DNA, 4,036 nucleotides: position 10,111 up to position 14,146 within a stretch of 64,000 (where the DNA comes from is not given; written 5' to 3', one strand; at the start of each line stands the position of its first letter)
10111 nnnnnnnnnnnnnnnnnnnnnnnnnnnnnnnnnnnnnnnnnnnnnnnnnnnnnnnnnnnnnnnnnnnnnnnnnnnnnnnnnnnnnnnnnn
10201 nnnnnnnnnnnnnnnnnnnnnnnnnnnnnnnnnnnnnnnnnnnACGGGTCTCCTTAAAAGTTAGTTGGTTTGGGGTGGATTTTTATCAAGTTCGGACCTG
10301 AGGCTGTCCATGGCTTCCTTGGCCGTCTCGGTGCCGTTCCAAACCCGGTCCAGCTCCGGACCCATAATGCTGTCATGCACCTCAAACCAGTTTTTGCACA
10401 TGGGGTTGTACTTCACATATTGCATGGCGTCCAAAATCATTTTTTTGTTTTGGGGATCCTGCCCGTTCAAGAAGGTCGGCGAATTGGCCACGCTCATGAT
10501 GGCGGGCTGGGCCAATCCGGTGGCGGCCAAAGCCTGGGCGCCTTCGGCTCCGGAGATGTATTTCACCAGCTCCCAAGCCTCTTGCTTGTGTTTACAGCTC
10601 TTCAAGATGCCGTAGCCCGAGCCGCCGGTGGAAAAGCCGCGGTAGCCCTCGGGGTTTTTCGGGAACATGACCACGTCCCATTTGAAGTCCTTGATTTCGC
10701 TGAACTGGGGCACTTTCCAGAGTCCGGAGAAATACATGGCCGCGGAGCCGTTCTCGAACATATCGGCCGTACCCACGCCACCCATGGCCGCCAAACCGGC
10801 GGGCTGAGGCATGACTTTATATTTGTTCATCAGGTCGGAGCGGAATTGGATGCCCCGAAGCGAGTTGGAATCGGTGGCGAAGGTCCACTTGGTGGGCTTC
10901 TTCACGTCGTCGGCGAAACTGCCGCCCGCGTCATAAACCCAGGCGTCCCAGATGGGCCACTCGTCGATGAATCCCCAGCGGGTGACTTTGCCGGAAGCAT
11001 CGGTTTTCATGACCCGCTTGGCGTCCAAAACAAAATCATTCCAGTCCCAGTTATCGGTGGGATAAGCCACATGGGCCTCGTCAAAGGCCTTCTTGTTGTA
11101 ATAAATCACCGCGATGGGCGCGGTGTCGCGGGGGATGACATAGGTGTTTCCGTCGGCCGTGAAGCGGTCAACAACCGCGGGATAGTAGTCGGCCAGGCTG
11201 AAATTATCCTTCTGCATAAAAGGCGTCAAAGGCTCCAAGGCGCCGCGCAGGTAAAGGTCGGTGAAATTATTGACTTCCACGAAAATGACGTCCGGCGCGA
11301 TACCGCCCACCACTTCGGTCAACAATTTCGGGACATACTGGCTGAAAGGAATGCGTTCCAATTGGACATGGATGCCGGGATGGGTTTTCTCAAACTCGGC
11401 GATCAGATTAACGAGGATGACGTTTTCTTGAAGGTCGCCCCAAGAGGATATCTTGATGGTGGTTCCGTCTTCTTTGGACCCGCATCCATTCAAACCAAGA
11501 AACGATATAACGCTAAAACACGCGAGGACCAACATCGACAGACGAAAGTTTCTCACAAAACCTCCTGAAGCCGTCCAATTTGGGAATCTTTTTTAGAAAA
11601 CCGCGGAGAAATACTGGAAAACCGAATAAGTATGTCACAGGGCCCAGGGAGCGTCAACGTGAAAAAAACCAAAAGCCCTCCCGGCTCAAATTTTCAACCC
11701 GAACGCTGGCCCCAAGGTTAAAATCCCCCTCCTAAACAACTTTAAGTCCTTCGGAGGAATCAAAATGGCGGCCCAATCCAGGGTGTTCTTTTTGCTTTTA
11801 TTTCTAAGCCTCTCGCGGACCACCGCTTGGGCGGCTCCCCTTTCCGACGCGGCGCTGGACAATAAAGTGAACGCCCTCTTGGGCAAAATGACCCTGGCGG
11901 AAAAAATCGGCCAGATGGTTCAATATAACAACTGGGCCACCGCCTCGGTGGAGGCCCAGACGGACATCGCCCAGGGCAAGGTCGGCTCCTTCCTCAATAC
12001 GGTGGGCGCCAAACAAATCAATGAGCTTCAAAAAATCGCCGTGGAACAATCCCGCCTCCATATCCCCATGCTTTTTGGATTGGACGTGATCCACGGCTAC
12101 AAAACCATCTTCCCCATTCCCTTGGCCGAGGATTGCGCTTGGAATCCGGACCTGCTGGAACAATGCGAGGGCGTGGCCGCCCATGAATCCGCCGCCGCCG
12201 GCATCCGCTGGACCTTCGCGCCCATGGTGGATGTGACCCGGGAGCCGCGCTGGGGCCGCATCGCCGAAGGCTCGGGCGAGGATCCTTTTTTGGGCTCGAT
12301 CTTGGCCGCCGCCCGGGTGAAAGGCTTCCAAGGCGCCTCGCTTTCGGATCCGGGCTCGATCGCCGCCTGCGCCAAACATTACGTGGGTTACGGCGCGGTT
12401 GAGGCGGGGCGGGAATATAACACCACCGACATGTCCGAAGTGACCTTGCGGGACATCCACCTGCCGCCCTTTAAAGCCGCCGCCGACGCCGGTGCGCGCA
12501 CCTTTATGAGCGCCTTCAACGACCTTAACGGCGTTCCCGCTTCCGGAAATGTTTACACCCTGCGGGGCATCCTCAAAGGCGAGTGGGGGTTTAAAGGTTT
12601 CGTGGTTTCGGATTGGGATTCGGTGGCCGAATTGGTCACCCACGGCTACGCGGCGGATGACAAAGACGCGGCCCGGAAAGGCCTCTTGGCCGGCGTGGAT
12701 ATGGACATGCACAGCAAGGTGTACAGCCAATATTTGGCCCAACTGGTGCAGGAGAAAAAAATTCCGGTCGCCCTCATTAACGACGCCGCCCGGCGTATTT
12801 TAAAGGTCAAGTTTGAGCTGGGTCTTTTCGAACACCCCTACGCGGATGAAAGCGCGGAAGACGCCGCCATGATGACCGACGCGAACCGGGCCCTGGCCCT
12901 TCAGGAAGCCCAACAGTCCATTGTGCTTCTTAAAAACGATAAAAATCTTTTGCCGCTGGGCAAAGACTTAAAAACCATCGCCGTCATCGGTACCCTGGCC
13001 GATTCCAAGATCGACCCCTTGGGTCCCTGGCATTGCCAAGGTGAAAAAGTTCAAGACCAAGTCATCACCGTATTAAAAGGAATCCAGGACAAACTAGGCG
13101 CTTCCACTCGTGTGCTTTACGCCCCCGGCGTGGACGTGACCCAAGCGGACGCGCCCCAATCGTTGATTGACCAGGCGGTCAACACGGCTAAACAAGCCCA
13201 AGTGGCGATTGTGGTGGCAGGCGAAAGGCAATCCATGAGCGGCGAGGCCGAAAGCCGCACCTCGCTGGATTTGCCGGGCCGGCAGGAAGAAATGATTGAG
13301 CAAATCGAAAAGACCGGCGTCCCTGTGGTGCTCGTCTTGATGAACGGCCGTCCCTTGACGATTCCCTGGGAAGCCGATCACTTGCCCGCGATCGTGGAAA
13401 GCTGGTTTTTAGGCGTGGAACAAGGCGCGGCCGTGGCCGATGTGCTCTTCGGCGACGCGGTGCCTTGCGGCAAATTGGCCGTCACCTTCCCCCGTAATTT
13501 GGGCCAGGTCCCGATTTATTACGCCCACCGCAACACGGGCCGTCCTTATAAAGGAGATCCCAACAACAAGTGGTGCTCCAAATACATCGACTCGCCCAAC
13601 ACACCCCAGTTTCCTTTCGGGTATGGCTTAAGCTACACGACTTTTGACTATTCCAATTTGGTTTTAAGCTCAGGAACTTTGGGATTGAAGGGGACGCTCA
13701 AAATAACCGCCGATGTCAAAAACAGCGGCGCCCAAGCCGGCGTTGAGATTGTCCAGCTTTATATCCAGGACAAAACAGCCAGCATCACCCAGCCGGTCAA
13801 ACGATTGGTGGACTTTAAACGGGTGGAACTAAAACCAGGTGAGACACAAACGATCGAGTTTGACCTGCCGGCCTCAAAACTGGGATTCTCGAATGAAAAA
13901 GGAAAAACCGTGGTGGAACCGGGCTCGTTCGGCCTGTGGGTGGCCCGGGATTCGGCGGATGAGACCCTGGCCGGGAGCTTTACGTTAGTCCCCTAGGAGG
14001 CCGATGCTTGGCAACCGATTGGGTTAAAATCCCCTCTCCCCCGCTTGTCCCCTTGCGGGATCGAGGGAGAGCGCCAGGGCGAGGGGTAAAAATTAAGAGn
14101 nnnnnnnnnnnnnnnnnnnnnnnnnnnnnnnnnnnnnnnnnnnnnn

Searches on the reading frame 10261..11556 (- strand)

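Call 9: search_protein_families(library=pfam, proteins=[window:10261-11556:-], max_evalue=0.001)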
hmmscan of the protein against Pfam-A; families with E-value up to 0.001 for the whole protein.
window:10261-11556:- (431 aa): 2 families
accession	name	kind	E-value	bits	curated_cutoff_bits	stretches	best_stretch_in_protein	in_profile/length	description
PF01547.30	SBP_bac_1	-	1.4e-38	134.1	26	1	43-340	5-306/307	Bacterial extracellular solute-binding protein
PF13416.11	SBP_bac_8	-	1.5e-33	117.2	27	1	51-362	2-271/279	Bacterial extracellular solute-binding protein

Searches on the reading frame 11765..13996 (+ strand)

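Call 9: search_protein_families(library=pfam, proteins=[window:11765-13996:+], max_evalue=0.001)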
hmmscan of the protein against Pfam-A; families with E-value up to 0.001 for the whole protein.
window:11765-13996:+ (743 aa): 3 families
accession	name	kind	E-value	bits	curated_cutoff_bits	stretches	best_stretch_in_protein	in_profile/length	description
PF00933.27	Glyco_hydro_3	-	1.5e-68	232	27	1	43-348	1-316/316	Glycosyl hydrolase family 3 N terminal domain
PF01915.27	Glyco_hydro_3_C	-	1.3e-55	189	31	1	386-624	1-200/200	Glycosyl hydrolase family 3 C-terminal domain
PF14310.12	Fn3-like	-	1e-22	80.5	25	1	661-730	1-71/71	Fibronectin type III-like domain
